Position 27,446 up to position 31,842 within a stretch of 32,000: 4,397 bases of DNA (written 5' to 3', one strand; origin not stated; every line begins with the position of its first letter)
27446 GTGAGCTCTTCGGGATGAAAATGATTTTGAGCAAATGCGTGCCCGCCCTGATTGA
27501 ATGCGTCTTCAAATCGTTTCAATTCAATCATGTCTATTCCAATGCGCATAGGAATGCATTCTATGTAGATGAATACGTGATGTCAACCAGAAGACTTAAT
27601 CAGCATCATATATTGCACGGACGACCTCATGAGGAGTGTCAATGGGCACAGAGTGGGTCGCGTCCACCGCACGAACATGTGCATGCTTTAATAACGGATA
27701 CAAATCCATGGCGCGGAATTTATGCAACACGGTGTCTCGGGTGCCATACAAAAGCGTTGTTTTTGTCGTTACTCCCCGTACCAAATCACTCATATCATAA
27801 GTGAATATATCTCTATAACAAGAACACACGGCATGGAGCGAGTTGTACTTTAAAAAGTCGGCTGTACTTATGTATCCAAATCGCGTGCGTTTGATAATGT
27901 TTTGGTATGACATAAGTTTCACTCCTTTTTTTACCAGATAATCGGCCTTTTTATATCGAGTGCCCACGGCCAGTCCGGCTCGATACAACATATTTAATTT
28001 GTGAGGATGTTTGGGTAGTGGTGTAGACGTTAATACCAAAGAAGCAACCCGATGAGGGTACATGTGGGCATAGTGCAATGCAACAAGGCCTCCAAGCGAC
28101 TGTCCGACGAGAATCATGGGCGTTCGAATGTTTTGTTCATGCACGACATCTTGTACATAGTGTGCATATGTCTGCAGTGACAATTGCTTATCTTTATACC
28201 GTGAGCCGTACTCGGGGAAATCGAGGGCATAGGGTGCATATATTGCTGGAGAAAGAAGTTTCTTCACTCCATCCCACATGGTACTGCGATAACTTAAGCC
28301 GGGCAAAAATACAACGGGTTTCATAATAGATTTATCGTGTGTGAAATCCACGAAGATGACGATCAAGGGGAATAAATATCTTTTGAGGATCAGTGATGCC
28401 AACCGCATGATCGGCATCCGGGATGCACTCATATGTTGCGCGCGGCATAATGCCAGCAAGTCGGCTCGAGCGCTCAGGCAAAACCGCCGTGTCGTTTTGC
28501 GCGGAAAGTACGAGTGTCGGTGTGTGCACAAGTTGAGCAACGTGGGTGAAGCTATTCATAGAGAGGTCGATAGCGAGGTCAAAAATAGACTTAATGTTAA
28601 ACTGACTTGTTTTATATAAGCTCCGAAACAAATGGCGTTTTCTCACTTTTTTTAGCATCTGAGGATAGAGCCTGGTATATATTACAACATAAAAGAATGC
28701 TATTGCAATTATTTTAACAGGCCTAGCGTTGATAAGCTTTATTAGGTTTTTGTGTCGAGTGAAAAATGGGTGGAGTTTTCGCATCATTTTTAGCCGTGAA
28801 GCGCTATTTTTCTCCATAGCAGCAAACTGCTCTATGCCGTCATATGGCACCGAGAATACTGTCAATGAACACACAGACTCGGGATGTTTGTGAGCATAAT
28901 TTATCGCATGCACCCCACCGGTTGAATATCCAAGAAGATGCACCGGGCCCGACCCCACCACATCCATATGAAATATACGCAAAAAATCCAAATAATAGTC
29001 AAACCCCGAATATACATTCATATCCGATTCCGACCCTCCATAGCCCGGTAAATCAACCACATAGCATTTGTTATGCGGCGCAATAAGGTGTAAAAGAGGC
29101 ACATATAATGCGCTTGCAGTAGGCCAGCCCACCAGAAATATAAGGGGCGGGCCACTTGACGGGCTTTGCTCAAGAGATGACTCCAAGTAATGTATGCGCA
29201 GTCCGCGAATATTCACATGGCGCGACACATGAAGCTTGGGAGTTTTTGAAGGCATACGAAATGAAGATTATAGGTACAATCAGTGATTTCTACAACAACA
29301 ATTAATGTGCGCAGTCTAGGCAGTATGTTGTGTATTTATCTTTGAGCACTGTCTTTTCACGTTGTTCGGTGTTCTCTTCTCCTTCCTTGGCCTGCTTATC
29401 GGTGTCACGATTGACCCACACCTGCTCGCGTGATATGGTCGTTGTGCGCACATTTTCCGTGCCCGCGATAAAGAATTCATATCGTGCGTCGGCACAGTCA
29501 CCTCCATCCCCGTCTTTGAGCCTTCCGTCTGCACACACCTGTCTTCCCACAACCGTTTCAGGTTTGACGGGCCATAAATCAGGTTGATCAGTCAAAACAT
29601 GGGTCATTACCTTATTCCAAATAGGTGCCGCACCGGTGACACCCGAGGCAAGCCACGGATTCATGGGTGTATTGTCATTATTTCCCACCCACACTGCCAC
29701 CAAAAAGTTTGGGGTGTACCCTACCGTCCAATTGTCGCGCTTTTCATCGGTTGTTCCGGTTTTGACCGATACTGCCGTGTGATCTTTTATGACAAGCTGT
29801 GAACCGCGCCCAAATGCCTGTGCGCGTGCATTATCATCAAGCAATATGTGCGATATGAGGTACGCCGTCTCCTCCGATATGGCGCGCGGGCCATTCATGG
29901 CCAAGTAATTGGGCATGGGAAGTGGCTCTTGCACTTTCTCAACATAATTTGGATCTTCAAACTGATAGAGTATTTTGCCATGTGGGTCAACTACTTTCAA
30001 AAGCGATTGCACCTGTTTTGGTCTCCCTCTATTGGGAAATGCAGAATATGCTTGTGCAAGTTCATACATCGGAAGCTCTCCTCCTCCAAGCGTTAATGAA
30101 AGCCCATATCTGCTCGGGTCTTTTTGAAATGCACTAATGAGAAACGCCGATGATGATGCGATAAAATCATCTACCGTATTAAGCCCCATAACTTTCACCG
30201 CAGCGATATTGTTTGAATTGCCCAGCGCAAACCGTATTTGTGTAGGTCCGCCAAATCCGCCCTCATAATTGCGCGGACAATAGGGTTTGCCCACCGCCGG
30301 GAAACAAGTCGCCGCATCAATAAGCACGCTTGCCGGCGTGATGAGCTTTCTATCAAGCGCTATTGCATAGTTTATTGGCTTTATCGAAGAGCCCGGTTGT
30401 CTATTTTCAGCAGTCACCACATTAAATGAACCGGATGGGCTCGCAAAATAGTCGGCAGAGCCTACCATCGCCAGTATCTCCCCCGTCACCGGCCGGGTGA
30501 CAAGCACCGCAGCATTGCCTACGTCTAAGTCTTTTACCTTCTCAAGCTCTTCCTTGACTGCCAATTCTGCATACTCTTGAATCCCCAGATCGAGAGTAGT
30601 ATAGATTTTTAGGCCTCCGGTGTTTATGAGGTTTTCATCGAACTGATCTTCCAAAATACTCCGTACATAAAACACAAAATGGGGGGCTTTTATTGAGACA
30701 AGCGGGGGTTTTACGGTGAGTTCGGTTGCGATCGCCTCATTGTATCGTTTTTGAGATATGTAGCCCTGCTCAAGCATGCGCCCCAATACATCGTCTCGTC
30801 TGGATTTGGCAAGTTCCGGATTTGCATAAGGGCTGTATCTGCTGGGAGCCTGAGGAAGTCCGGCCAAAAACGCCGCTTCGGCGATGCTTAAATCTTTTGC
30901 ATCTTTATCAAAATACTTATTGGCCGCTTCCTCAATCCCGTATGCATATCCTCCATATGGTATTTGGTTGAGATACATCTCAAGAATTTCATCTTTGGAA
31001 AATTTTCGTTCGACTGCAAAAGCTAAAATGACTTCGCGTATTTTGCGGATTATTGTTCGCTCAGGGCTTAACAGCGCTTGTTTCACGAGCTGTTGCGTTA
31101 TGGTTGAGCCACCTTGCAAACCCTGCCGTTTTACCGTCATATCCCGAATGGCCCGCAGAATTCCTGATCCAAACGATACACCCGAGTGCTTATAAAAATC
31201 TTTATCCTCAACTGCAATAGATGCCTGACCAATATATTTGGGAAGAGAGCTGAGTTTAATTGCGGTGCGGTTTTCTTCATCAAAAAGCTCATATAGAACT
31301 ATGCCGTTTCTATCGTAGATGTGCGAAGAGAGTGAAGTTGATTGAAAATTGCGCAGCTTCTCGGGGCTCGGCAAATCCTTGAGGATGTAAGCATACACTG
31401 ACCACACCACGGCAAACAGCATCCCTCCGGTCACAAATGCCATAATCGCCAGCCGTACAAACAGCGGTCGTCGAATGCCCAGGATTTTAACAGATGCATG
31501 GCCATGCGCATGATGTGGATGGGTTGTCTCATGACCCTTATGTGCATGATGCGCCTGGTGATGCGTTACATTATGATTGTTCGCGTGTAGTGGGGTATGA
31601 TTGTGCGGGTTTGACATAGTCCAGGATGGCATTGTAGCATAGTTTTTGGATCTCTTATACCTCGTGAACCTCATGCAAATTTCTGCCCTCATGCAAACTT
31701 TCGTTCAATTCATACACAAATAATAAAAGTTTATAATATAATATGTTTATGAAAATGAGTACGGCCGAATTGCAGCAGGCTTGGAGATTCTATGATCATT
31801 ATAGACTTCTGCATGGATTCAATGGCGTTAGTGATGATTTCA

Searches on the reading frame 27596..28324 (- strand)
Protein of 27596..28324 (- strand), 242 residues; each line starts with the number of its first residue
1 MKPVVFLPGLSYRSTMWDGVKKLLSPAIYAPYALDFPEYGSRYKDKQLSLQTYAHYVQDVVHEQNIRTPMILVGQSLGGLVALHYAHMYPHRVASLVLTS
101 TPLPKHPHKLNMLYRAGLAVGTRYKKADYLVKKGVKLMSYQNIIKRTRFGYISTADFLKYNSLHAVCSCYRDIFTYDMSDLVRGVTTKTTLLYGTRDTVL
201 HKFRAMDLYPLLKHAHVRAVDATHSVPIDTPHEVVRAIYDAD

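Call 82: search_solved_structures(query=window:27596-28324:-, max_evalue=0.001)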
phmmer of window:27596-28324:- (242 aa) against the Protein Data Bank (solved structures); distinct sequences matched with E-value up to 0.001: 9.
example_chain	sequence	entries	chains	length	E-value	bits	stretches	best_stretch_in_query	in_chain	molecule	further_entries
6qe2_A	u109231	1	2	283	9e-07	32.1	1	4-113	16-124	Monoacylglycerol lipase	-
5jd6_A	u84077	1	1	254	9.8e-07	31.9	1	3-236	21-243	MGS-MChE2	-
4opm_A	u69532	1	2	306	2.5e-06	30.6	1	5-100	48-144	Lipase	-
6i8w_A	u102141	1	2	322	1.9e-05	27.8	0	29-100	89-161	Alpha/beta fold hydrolase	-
7ots_A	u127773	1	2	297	0.00017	24.6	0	4-99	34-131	Monoacylglycerol lipase ABHD6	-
8ynv_A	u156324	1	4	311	0.00054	23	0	6-101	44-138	poly(3-hydroxybutyrate) depolymerase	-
3qit_A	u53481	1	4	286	0.00073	22.5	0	7-109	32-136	Polyketide synthase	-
7dq9_A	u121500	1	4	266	0.00073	22.5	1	4-119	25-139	Predicted hydrolases or acyltransferases (Alpha/beta hydrolase superfamily)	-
6k5e_A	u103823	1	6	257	0.00089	22.3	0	5-100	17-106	Pimeloyl-[acyl-carrier protein] methyl ester esterase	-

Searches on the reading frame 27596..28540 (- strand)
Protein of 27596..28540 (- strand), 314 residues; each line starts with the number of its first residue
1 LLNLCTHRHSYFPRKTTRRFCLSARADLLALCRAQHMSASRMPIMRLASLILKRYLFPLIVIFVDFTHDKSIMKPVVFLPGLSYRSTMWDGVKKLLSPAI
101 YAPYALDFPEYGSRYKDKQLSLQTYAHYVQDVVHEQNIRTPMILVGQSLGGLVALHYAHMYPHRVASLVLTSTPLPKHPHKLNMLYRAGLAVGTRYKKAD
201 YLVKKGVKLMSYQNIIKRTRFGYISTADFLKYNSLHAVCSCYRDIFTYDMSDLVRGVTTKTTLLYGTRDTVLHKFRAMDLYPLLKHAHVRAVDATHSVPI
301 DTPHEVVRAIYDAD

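Call 6: search_protein_families(library=pfam, proteins=[window:27596-28540:-], max_evalue=0.01)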
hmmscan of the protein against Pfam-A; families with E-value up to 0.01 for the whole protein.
window:27596-28540:- (314 aa): 7 families
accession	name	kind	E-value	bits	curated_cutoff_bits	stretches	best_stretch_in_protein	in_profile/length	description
PF00561.26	Abhydrolase_1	-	2.1e-17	64.1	25.8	1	74-188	1-117/245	alpha/beta hydrolase fold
PF12697.13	Abhydrolase_6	-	5.4e-17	63.6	26.3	1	76-309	1-217/217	Alpha/beta hydrolase family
PF12146.15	Hydrolase_4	-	1.4e-11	44.6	27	1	76-289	7-222/239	Serine aminopeptidase, S33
PF07819.20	PGAP1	-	3.4e-05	24.2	24.3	1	121-183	71-137/233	PGAP1-like alpha/beta domain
PF03959.19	FSH1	-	0.0001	22.5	21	1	122-304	85-207/211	Serine hydrolase (FSH1)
PF00756.26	Esterase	-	0.00014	22.1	22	1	135-174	112-149/251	Putative esterase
PF20408.4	Abhydrolase_11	-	0.0078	16.4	27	0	122-175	61-109/193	Alpha/beta hydrolase domain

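Call 7: search_protein_families(library=ncbifam, proteins=[window:27596-28540:-], max_evalue=0.01)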
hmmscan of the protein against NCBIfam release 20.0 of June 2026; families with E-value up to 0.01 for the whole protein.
window:27596-28540:- (314 aa): 27 families (the best 25 are shown)
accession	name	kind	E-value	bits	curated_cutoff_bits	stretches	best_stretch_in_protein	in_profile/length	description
NF051488.1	bifunc_PcaDC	exception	2e-16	60.1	390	1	70-311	10-247/375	bifunctional 3-oxoadipate enol-lactonase/4-carboxymuconolactone decarboxylase PcaDC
NF050089.1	i_nPHAscl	equivalog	5.3e-15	55.3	300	1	73-217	18-161/288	intracellular short-chain-length polyhydroxyalkanoate depolymerase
NF011457.0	PRK14875.1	equivalog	1.5e-14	53.8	307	1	70-311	129-366/372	acetoin dehydrogenase dihydrolipoyllysine-residue acetyltransferase subunit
TIGR01738.1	bioH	equivalog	1.1e-12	48.1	206.95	1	75-172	6-97/245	pimeloyl-ACP methyl ester esterase BioH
TIGR03695.1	menH_SHCHC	equivalog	4.1e-12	46.1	208.55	1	74-173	3-104/252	2-succinyl-6-hydroxy-2,4-cyclohexadiene-1-carboxylate synthase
TIGR02427.1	protocat_pcaD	equivalog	9e-09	35.1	255.85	1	73-174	13-113/251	3-oxoadipate enol-lactonase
NF008340.0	PRK11126.1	equivalog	1.4e-08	34.3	261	1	68-164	9-102/255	2-succinyl-6-hydroxy-2,4-cyclohexadiene-1-carboxylate synthase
NF051487.1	bifunc_PcaCD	exception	2.5e-08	33.4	430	1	68-174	167-272/413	bifunctional 4-carboxymuconolactone decarboxylase/3-oxoadipate enol-lactonase PcaCD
NF052614.1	AB_fold_OlsI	equivalog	1.2e-07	31.6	385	1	125-279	74-219/272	ornithine lipid biosynthesis O-acyltransferase OlsI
NF058580.1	lipase_V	equivalog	6.7e-07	29.2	300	1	73-296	25-220/230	EstV family lipase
TIGR03611.1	RutD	equivalog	3.8e-06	26.4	238.5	1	117-181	58-121/258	pyrimidine utilization protein D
NF002043.0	PRK00870.1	subfamily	1.4e-05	24.7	265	1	104-192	77-167/302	haloalkane dehalogenase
NF006449.0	PRK08775.1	equivalog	2e-05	23.7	296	1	98-179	98-178/344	homoserine O-succinyltransferase MetX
TIGR01392.2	MetX_acetyl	equivalog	2.5e-05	23.5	500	1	119-182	107-170/351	homoserine O-acetyltransferase MetX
NF007674.0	PRK10349.1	equivalog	2.9e-05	23.8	449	1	76-171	16-105/256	pimeloyl-ACP methyl ester esterase BioH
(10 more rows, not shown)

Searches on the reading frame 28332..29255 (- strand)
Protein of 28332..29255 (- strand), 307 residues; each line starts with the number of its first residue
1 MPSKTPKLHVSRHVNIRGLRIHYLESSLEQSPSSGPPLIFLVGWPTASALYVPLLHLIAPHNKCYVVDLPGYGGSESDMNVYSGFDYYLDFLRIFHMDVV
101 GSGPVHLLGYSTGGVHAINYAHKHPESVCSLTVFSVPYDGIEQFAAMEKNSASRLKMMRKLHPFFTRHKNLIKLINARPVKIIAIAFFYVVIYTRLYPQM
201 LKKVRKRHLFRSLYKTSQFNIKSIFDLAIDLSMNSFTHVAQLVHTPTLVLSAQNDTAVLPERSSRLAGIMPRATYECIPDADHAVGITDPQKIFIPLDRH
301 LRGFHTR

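Call 6: search_protein_families(library=pfam, proteins=[window:28332-29255:-], max_evalue=0.01)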
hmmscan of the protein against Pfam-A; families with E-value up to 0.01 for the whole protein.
window:28332-29255:- (307 aa): 3 families
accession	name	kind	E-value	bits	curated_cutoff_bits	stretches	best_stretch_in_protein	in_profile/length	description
PF00561.26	Abhydrolase_1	-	2.9e-20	73.4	25.8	1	36-290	1-245/245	alpha/beta hydrolase fold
PF12146.15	Hydrolase_4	-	2.1e-13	50.5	27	1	62-284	32-233/239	Serine aminopeptidase, S33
PF12697.13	Abhydrolase_6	-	8.1e-13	50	26.3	1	38-292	1-213/217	Alpha/beta hydrolase family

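Call 7: search_protein_families(library=ncbifam, proteins=[window:28332-29255:-], max_evalue=0.01)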
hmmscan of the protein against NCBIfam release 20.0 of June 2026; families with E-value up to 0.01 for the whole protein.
window:28332-29255:- (307 aa): 26 families (the best 25 are shown)
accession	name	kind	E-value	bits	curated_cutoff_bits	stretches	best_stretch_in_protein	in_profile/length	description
NF051488.1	bifunc_PcaDC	exception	2.8e-14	53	390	2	32-135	9-110/375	bifunctional 3-oxoadipate enol-lactonase/4-carboxymuconolactone decarboxylase PcaDC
NF002938.0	PRK03592.1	equivalog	1.6e-13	50.7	241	1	9-159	10-151/298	haloalkane dehalogenase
NF050089.1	i_nPHAscl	equivalog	2.8e-13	49.6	300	1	34-293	17-280/288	intracellular short-chain-length polyhydroxyalkanoate depolymerase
TIGR02427.1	protocat_pcaD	equivalog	1.8e-12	47.2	255.85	2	28-133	6-109/251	3-oxoadipate enol-lactonase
NF045632.1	hydroxlase_HsaD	equivalog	4.7e-11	42.1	400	1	10-155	13-156/290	4,5:9,10-diseco-3-hydroxy-5,9,17-trioxoandrosta-1(10),2-diene-4-oate hydrolase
TIGR03695.1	menH_SHCHC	equivalog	9.2e-11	41.6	208.55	1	35-135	2-103/252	2-succinyl-6-hydroxy-2,4-cyclohexadiene-1-carboxylate synthase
NF011457.0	PRK14875.1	equivalog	1.4e-10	40.7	307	1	12-135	113-230/372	acetoin dehydrogenase dihydrolipoyllysine-residue acetyltransferase subunit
TIGR03056.1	bchO_mg_che_rel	equivalog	2.1e-10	40.1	172.55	2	236-291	212-267/278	alpha/beta fold hydrolase BchO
TIGR01250.1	pro_imino_pep_2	subfamily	6.5e-10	39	167.65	1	30-294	20-280/288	proline iminopeptidase-family hydrolase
TIGR03611.1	RutD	equivalog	1e-09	38.1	238.5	1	234-293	188-247/258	pyrimidine utilization protein D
TIGR01738.1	bioH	equivalog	2.4e-09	37.2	206.95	1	36-133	5-95/245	pimeloyl-ACP methyl ester esterase BioH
NF052614.1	AB_fold_OlsI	equivalog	8.7e-09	35.3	385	1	85-159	71-146/272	ornithine lipid biosynthesis O-acyltransferase OlsI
NF045948.1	ProImpepThrmp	equivalog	1.1e-08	34.8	500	1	13-134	6-126/291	proline iminopeptidase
NF051487.1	bifunc_PcaCD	exception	2e-08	33.8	430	1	55-133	192-268/413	bifunctional 4-carboxymuconolactone decarboxylase/3-oxoadipate enol-lactonase PcaCD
NF004514.1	PRK05855.1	equivalog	1.1e-07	30.9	455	1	29-293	16-279/578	SDR family oxidoreductase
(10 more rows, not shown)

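Call 81: search_solved_structures(query=window:28332-29255:-, max_evalue=0.001)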
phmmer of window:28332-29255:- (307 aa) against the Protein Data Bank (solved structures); distinct sequences matched with E-value up to 0.001: 126 (the best 60 are shown).
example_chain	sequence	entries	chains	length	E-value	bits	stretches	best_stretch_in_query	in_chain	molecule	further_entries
6y9g_A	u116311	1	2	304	2.8e-10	43.6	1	11-132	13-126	Ancestral haloalkane dehalogenase AncHLD5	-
7clz_A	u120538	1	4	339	1e-09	41.8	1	10-140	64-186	Putative hydrolase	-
6kxh_A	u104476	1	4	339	1.3e-09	41.4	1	10-140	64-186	Putative hydrolase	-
4f5z_A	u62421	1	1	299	1.4e-09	41.4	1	12-132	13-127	Haloalkane dehalogenase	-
6kxr_A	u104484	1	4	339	1.4e-09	41.3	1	10-140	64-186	Putative hydrolase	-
5mxp_A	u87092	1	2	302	1.5e-09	41.2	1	11-152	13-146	Alpha/beta hydrolase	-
3fwh_A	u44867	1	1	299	2.8e-09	40.3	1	12-132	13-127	Haloalkane dehalogenase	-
3g9x_A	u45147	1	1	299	2.8e-09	40.3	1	12-132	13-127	Haloalkane dehalogenase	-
4fwb_A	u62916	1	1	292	3e-09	40.2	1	13-132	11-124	Haloalkane dehalogenase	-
5flk_A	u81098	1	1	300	3.1e-09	40.2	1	12-132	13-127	DHAA101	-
3rk4_A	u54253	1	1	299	3.2e-09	40.2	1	12-132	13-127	Haloalkane dehalogenase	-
6sp5_A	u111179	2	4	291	3.4e-09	40.1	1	13-132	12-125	Haloalkane dehalogenase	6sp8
6ty7_A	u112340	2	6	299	3.4e-09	40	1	12-132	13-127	Haloalkane dehalogenase variant DhaA115 domain-swapped dimer type-1 | Haloalkane dehalogenase variant DhaA115 domain-swapped dimer type-2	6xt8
8oe2_A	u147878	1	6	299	3.4e-09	40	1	12-132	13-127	Haloalkane dehalogenase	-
1cqw_A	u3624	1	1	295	3.4e-09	40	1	13-132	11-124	HALOALKANE DEHALOGENASE; 1-CHLOROHEXANE HALIDOHYDROLASE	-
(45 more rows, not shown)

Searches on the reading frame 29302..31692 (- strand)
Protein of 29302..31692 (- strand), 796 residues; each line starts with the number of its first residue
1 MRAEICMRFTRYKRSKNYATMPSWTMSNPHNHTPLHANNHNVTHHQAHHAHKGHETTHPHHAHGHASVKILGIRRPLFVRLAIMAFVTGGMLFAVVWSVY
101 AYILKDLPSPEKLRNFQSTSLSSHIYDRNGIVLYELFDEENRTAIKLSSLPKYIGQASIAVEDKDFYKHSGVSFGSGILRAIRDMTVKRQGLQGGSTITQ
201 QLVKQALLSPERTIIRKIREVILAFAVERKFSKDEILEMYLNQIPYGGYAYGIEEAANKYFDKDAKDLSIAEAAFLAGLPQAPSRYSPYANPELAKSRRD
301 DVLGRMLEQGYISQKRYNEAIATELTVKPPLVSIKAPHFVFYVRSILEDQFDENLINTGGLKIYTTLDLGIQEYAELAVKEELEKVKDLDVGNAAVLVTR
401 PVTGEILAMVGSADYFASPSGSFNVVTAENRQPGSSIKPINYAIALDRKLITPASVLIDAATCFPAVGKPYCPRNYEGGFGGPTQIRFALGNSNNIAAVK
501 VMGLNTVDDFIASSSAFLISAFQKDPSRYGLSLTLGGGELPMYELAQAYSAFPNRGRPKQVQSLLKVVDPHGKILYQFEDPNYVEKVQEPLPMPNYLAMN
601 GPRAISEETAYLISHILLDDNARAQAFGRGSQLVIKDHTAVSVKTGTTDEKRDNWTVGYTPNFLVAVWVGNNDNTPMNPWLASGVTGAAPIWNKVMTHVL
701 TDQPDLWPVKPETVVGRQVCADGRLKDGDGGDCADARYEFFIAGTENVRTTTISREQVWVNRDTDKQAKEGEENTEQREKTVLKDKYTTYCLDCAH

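Call 6: search_protein_families(library=pfam, proteins=[window:29302-31692:-], max_evalue=0.01)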
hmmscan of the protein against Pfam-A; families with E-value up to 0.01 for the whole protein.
window:29302-31692:- (796 aa): 2 families
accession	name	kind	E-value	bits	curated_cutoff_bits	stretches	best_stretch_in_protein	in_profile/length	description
PF00912.28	Transgly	-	6.4e-62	208.6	27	1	133-306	5-177/178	Transglycosylase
PF00905.27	Transpeptidase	-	1.4e-12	47.8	22.1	1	395-696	2-298/299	Penicillin binding protein transpeptidase domain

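Call 7: search_protein_families(library=ncbifam, proteins=[window:29302-31692:-], max_evalue=0.01)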
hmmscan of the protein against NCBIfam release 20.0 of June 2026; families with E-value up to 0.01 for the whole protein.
window:29302-31692:- (796 aa): 16 families
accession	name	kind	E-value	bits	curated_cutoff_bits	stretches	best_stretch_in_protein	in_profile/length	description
TIGR02074.1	PBP_1a_fam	subfamily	1.8e-144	482.5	508.75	1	141-700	1-533/535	PBP1A family penicillin-binding protein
TIGR02073.1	PBP_1c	equivalog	9e-133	444.4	494.2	1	116-788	5-625/728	penicillin-binding protein 1C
NF051885.1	tranpepglycosPbpC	equivalog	3.9e-108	362.7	900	1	81-699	16-593/632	multimodular transpeptidase-transglycosylase PbpC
TIGR02071.1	PBP_1b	equivalog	7.1e-96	322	717.75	1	138-720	143-701/729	penicillin-binding protein 1B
NF008643.0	PRK11636.1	equivalog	2.1e-85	287.6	1263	3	90-383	15-307/850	peptidoglycan glycosyltransferase/peptidoglycan DD-transpeptidase MrcA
NF038272.1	strep_PBP1A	exception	4.1e-77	260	1075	1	70-704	7-636/658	penicillin-binding protein PBP1A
NF008414.0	PRK11240.1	equivalog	2e-72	244.5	1121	2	143-561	65-464/774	peptidoglycan glycosyltransferase PbpC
NF038276.1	strep_PBP2A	exception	4.9e-71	239.9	1100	2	89-580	46-535/716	penicillin-binding protein PBP2A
NF007061.0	PRK09506.1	equivalog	1.7e-68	231.2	1120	1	133-727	202-772/825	bifunctional glycosyl transferase/transpeptidase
NF011423.0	PRK14850.1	equivalog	9.9e-68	229.2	1275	1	139-693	154-686/764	penicillin-binding protein 1b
NF038274.1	strep_PBP1B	exception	4.7e-62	210.4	1225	2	79-319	20-272/745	penicillin-binding protein PBP1B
NF010008.0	PRK13481.1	equivalog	6.1e-39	133.9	270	1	140-322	78-265/269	glycosyltransferase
TIGR02070.1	mono_pep_trsgly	equivalog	7.2e-35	120.5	182.65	1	147-306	60-218/224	monofunctional biosynthetic peptidoglycan transglycosylase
TIGR03423.1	pbp2_mrdA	equivalog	1.3e-06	27.2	455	1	359-496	225-367/593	penicillin-binding protein 2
NF053573.1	PBP2_PenA_Neis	exception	0.00038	19.1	1105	1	360-456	232-331/572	peptidoglycan D,D-transpeptidase PBP2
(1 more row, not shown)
